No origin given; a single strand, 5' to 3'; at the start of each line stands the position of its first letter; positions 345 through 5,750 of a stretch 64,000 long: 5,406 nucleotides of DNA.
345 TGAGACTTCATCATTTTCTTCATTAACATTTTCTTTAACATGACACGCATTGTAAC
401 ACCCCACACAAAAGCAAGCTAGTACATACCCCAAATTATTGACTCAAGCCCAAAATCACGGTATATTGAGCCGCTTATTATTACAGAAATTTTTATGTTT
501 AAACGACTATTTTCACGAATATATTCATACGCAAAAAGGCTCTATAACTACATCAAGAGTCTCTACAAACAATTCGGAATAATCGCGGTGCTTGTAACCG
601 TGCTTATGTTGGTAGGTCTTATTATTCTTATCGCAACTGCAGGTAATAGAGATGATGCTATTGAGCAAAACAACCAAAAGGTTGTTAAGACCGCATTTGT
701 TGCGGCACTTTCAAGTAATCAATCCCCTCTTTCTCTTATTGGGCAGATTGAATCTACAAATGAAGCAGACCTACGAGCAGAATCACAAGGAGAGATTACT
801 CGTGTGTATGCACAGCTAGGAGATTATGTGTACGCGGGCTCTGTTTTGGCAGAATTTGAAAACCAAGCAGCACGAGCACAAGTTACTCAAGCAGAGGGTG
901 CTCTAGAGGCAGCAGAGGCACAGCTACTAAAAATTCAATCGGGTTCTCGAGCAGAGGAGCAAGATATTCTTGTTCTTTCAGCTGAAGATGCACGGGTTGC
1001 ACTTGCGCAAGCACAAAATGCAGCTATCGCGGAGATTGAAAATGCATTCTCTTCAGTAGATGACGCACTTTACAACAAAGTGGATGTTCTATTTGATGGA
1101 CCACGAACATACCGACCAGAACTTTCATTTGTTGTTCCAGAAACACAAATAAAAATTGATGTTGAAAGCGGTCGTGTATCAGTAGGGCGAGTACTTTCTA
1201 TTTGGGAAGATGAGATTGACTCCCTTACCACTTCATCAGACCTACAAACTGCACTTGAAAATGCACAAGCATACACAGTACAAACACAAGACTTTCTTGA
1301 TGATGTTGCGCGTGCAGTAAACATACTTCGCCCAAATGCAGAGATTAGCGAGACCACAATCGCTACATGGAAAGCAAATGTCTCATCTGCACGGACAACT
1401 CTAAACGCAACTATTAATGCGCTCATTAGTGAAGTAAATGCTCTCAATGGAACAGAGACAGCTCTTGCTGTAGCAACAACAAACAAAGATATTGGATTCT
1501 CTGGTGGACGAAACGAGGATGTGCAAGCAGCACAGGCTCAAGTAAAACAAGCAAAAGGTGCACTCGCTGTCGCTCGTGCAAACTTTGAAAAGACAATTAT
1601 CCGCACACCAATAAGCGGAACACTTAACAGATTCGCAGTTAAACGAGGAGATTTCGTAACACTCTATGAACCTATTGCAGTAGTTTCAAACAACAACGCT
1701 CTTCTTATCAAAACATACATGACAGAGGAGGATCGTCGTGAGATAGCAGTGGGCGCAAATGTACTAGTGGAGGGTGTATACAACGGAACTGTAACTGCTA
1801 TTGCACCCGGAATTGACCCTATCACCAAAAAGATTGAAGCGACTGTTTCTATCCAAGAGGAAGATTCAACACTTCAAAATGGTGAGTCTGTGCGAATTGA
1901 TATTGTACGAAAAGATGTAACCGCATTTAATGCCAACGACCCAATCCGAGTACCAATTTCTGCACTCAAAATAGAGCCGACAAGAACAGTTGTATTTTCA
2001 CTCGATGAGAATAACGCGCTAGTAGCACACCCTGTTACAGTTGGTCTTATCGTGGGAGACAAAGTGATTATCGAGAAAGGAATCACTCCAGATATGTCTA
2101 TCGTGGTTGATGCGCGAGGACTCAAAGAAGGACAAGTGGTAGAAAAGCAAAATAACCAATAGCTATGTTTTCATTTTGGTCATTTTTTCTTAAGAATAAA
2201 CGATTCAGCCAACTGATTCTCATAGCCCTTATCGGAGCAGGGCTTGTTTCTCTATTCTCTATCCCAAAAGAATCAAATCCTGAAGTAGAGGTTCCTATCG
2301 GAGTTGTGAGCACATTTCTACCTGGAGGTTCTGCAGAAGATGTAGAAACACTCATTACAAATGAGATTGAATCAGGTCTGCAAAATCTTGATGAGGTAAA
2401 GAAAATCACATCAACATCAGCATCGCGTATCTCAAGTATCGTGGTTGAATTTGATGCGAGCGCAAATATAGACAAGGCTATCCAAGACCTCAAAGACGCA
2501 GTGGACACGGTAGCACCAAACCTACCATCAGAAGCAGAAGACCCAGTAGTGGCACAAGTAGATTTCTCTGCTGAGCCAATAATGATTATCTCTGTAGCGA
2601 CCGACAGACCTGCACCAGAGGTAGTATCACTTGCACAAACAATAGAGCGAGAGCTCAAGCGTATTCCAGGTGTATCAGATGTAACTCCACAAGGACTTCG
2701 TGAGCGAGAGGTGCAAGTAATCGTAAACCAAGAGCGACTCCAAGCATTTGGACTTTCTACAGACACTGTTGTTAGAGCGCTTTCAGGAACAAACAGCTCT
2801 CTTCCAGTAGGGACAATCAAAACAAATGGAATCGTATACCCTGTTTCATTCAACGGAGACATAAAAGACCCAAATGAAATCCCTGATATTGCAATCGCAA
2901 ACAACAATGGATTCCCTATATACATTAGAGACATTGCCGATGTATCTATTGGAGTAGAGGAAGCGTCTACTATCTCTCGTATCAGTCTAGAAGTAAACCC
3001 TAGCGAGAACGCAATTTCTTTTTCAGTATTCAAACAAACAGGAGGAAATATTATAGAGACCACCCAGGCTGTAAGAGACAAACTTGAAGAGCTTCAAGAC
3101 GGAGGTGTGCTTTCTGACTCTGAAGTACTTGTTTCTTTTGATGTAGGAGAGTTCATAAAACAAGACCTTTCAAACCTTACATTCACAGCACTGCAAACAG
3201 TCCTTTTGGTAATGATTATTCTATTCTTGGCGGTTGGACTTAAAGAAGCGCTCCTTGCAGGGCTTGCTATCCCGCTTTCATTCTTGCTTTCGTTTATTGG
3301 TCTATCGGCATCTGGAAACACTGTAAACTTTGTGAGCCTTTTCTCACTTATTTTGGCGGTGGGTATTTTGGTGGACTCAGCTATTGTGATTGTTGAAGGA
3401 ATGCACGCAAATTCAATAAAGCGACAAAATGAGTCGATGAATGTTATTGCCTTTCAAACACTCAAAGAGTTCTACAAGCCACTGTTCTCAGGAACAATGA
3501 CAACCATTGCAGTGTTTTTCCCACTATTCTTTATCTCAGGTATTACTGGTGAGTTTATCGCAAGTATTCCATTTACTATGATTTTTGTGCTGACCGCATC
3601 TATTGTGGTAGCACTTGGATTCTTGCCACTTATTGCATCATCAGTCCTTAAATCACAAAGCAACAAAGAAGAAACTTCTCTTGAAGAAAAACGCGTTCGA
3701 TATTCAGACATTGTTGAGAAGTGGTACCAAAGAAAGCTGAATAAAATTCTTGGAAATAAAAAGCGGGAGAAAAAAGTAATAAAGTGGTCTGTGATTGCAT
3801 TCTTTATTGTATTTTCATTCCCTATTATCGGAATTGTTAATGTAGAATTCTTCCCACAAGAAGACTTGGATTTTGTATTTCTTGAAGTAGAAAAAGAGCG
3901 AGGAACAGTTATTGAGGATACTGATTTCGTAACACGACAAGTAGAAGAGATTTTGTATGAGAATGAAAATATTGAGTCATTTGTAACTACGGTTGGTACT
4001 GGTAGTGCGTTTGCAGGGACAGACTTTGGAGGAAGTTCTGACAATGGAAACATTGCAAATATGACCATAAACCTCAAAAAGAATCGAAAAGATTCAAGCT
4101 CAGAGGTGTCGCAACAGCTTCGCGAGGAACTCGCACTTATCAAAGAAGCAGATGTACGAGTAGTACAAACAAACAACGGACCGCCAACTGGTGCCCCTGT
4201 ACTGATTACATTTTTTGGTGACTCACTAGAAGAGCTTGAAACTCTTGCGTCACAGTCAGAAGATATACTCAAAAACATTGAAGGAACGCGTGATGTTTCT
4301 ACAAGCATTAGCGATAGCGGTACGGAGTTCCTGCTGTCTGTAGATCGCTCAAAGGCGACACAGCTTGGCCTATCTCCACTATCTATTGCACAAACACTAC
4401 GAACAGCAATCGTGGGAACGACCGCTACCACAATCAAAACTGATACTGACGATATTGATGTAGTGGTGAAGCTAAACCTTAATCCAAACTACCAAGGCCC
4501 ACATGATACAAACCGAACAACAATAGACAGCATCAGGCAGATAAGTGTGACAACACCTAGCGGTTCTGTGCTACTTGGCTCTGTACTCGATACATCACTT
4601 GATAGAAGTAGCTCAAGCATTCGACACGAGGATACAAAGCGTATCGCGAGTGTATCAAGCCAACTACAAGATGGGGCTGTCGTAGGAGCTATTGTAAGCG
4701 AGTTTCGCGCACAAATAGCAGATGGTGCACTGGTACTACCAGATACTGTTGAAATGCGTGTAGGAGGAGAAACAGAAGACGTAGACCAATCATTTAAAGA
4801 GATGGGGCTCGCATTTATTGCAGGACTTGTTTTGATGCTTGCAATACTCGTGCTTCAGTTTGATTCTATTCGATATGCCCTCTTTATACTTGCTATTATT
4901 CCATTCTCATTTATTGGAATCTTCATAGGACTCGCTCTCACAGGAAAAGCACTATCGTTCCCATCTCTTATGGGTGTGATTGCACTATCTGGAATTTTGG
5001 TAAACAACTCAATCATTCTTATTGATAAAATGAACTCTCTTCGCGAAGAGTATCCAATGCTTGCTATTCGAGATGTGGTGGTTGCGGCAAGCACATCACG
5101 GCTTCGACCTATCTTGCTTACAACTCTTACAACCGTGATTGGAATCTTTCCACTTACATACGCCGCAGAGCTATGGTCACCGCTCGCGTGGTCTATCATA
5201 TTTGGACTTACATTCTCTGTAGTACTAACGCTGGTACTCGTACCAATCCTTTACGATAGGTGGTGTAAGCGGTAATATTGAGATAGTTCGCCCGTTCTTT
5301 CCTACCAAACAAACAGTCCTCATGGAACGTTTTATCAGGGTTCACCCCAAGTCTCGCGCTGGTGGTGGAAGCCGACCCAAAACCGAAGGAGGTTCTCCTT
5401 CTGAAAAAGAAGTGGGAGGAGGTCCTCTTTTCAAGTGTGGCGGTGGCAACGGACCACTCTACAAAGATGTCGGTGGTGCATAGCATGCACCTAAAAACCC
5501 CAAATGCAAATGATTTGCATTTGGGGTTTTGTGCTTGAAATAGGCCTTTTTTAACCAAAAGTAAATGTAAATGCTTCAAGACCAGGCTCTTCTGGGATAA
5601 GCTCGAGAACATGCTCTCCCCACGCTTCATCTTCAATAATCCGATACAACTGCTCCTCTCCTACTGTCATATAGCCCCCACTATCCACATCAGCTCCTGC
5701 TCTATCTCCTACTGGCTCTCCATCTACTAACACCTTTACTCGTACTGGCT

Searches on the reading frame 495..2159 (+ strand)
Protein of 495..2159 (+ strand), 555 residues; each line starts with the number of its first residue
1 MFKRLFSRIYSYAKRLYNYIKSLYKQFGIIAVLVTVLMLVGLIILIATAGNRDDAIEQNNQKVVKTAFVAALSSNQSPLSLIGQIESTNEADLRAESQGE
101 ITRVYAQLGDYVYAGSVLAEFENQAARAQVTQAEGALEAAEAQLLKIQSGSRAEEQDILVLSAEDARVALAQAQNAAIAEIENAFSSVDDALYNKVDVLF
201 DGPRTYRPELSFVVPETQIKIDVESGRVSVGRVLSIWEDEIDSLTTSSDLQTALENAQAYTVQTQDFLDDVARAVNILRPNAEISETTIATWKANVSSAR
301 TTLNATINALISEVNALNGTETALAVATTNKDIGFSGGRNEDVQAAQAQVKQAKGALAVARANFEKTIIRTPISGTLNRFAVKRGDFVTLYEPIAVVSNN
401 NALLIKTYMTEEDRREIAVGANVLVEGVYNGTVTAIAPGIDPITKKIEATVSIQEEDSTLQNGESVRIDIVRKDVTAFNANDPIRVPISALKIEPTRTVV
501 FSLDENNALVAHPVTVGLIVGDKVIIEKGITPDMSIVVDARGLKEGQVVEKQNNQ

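Call 22: search_protein_families(library=pfam, proteins=[window:495-2159:+], max_evalue=0.01)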
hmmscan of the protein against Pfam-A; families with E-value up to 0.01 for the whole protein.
window:495-2159:+ (555 aa): 5 families
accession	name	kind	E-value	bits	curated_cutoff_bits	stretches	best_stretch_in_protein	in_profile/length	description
PF13437.12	HlyD_3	-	4e-11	44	22.2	1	369-463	2-106/106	HlyD family secretion protein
PF16576.10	HlyD_D23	-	6.4e-08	32.6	30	1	359-463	101-211/214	Barrel-sandwich domain of CusB or HlyD membrane-fusion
PF00364.28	Biotin_lipoyl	-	0.0015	18.8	22.1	0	91-120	43-72/73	Biotin-requiring enzyme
PF02470.25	MlaD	-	0.0057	17.3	25.1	1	415-463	13-60/81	MlaD protein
PF12700.13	HlyD_2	-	0.0065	15.7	25.1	0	373-477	237-340/416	HlyD family secretion protein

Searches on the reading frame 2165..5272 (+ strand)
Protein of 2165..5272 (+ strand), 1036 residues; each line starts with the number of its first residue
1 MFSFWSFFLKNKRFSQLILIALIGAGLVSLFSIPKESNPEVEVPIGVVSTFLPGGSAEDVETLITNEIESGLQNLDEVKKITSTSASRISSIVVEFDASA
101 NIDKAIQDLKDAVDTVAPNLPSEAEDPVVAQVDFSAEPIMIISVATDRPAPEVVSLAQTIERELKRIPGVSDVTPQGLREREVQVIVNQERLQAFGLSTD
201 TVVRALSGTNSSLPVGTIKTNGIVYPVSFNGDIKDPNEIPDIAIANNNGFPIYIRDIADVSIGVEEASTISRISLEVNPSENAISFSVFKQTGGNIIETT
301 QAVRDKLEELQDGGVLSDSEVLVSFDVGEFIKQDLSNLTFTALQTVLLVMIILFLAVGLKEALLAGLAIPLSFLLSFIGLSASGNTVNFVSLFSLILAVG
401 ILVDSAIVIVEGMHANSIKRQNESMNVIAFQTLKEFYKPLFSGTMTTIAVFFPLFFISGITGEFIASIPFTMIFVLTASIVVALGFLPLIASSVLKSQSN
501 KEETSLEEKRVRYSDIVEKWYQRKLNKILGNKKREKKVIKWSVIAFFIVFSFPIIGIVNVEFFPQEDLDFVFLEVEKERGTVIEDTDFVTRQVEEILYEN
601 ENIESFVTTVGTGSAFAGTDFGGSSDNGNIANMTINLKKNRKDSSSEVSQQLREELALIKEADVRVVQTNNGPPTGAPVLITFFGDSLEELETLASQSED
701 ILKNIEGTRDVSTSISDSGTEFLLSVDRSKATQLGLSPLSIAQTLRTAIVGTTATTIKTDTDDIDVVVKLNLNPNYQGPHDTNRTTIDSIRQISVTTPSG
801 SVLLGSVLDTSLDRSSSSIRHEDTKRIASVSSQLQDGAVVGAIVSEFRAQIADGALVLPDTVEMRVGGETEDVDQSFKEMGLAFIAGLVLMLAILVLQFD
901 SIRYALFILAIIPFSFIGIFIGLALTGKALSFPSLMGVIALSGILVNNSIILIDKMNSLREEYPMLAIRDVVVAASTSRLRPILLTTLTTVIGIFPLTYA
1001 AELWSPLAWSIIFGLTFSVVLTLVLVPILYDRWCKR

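Call 22: search_protein_families(library=pfam, proteins=[window:2165-5272:+], max_evalue=0.01)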
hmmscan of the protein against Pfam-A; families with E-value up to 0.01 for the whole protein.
window:2165-5272:+ (1036 aa): 3 families
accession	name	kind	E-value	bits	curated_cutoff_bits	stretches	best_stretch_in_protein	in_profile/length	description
PF00873.25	ACR_tran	-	3.7e-187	624.6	28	1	5-1030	2-1017/1021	AcrB/AcrD/AcrF family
PF02355.23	SecD_SecF_C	-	0.00038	20.4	20.5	1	877-1020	30-173/189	Protein export membrane protein SecD/SecF, C-terminal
PF00403.32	HMA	-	0.0052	17.6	24.8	0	157-187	13-42/62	Heavy-metal-associated domain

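Call 71: find_homologous_proteins(query=window:2165-5272:+, max_evalue=1e-100)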
Query window:2165-5272:+ (1036 aa): 2142 proteins with E <= 1e-100 among 8000 candidates; the best 120 are listed.
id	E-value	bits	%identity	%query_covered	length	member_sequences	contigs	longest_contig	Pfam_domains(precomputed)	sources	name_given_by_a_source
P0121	0.0e+0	2190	100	100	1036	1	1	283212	PF00873.26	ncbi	-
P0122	0.0e+0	1519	69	100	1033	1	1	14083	PF02355.23,PF00873.26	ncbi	-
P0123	0.0e+0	1428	65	100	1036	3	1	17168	PF00873.26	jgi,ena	-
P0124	0.0e+0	1381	63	100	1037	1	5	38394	PF02355.23,PF00873.26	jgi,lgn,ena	-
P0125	0.0e+0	1193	54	100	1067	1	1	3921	PF00873.26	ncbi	-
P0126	0.0e+0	1189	55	100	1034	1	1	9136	PF02355.23,PF00873.26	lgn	-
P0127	0.0e+0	1179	54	100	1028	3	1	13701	PF03176.22,PF02355.23,PF00873.26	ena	-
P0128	0.0e+0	1179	56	100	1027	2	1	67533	PF02355.23,PF00873.26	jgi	-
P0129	0.0e+0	1179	56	98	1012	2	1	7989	PF02355.23,PF00873.26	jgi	-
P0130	0.0e+0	1178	56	100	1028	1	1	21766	PF03176.22,PF00873.26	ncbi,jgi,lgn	ncbi:MAG: multidrug efflux pump subunit AcrB [Candidatus Paceibacteria bacterium]|jgi:multidrug effl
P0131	0.0e+0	1178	56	100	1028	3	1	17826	PF03176.22,PF00873.26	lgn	-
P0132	0.0e+0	1175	55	100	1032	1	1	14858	PF00873.26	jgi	-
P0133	0.0e+0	1171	54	100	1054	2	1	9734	PF03176.22,PF02355.23,PF00873.26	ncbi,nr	ncbi:MAG: efflux RND transporter permease subunit [Parcubacteria group bacterium]|nr:efflux RND tran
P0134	0.0e+0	1171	54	100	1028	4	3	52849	PF03176.22,PF02355.23,PF00873.26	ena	-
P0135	0.0e+0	1169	55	100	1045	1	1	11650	PF00873.26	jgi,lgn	jgi:multidrug efflux pump subunit AcrB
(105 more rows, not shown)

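Call 72: find_encoding_contigs(protein=P0123, flank=3000, max_places=2)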
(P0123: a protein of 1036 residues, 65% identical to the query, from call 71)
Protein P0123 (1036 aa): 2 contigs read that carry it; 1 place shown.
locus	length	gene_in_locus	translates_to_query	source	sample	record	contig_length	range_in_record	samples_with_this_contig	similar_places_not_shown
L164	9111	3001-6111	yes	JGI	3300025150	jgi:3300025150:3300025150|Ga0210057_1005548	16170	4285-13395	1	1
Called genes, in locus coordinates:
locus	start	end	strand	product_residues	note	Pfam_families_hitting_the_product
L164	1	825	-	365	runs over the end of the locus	PF01926:MMR_HSR1, PF02421:FeoB_N, PF06071:YchF-GTPase_C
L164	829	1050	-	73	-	-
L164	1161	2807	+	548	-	PF25917:BSH_RND (faint)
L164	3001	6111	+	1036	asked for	PF00873:ACR_tran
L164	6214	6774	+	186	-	PF07823:CPDase, PF13563:2_5_RNA_ligase2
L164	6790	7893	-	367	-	PF00578:AhpC-TSA, PF08534:Redoxin, PF13905:Thioredoxin_8, PF17991:Thioredoxin_10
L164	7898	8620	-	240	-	PF02683:DsbD_TM, PF13386:DsbD_2 (weak)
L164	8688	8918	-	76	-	-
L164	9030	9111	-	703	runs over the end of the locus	PF02518:HATPase_c, PF00204:DNA_gyraseB, PF01751:Toprim, PF00986:DNA_gyraseB_C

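Call 73: find_encoding_contigs(protein=P0124, flank=3000, max_places=2)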
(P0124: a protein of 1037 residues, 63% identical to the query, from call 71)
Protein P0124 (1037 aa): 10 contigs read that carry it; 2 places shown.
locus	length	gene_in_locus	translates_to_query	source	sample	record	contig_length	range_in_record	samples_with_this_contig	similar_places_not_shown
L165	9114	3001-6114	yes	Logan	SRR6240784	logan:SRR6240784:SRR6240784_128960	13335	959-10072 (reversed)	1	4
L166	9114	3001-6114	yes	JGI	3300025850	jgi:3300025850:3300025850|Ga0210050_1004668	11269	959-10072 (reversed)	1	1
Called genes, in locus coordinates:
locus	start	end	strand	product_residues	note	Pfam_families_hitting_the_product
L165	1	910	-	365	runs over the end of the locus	PF01926:MMR_HSR1, PF02421:FeoB_N, PF06071:YchF-GTPase_C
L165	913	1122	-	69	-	-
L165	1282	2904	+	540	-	PF25881:HH_YBHG (faint)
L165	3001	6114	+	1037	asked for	PF00873:ACR_tran, PF02355:SecD_SecF_C (weak)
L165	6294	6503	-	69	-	-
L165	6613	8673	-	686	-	PF02518:HATPase_c, PF00204:DNA_gyraseB, PF01751:Toprim, PF00986:DNA_gyraseB_C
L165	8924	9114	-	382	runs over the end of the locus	?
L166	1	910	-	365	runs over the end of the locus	PF01926:MMR_HSR1, PF02421:FeoB_N, PF06071:YchF-GTPase_C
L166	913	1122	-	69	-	-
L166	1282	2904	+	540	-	PF25881:HH_YBHG (faint)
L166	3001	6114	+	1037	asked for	PF00873:ACR_tran, PF02355:SecD_SecF_C (weak)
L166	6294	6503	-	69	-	-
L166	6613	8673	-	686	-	PF02518:HATPase_c, PF00204:DNA_gyraseB, PF01751:Toprim, PF00986:DNA_gyraseB_C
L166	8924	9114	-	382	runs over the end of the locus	?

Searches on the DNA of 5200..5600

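Call 32: search_rna_families(source=window, start=5200, end=5600, threshold=evalue, max_evalue=1)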
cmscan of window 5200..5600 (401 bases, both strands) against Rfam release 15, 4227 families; matches with E-value up to 1: 6.
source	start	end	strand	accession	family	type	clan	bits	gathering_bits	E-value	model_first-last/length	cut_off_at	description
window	5495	5552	+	RF04181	rteR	Gene; sRNA;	-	25.6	72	0.077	1-84/84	no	rteR sRNA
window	5490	5534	+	RF03498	mir-3145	Gene; miRNA;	-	20.6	98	0.16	1-84/84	no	mir-3145 microRNA precursor family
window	5489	5532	+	RF00697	mir-186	Gene; miRNA;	-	20.3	70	0.22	1-82/82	no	mir-186 microRNA precursor family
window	5446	5541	+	RF02442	SpF66_sRNA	Gene; sRNA;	-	20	42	0.0097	1-239/239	no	Streptococcus sRNA SpF66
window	5465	5530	-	RF02322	TtnuHACA15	Gene; snRNA; snoRNA; HACA-box;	-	19.9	100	0.46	1-117/117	no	Tetrahymena snoRNA TtnuHACA15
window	5472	5489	+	RF01083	UPD-PK2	Cis-reg;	-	19.1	32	0.52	1-21/21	no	Pseudoknot of upstream pseudoknot domain (UPD) of the 3'UTR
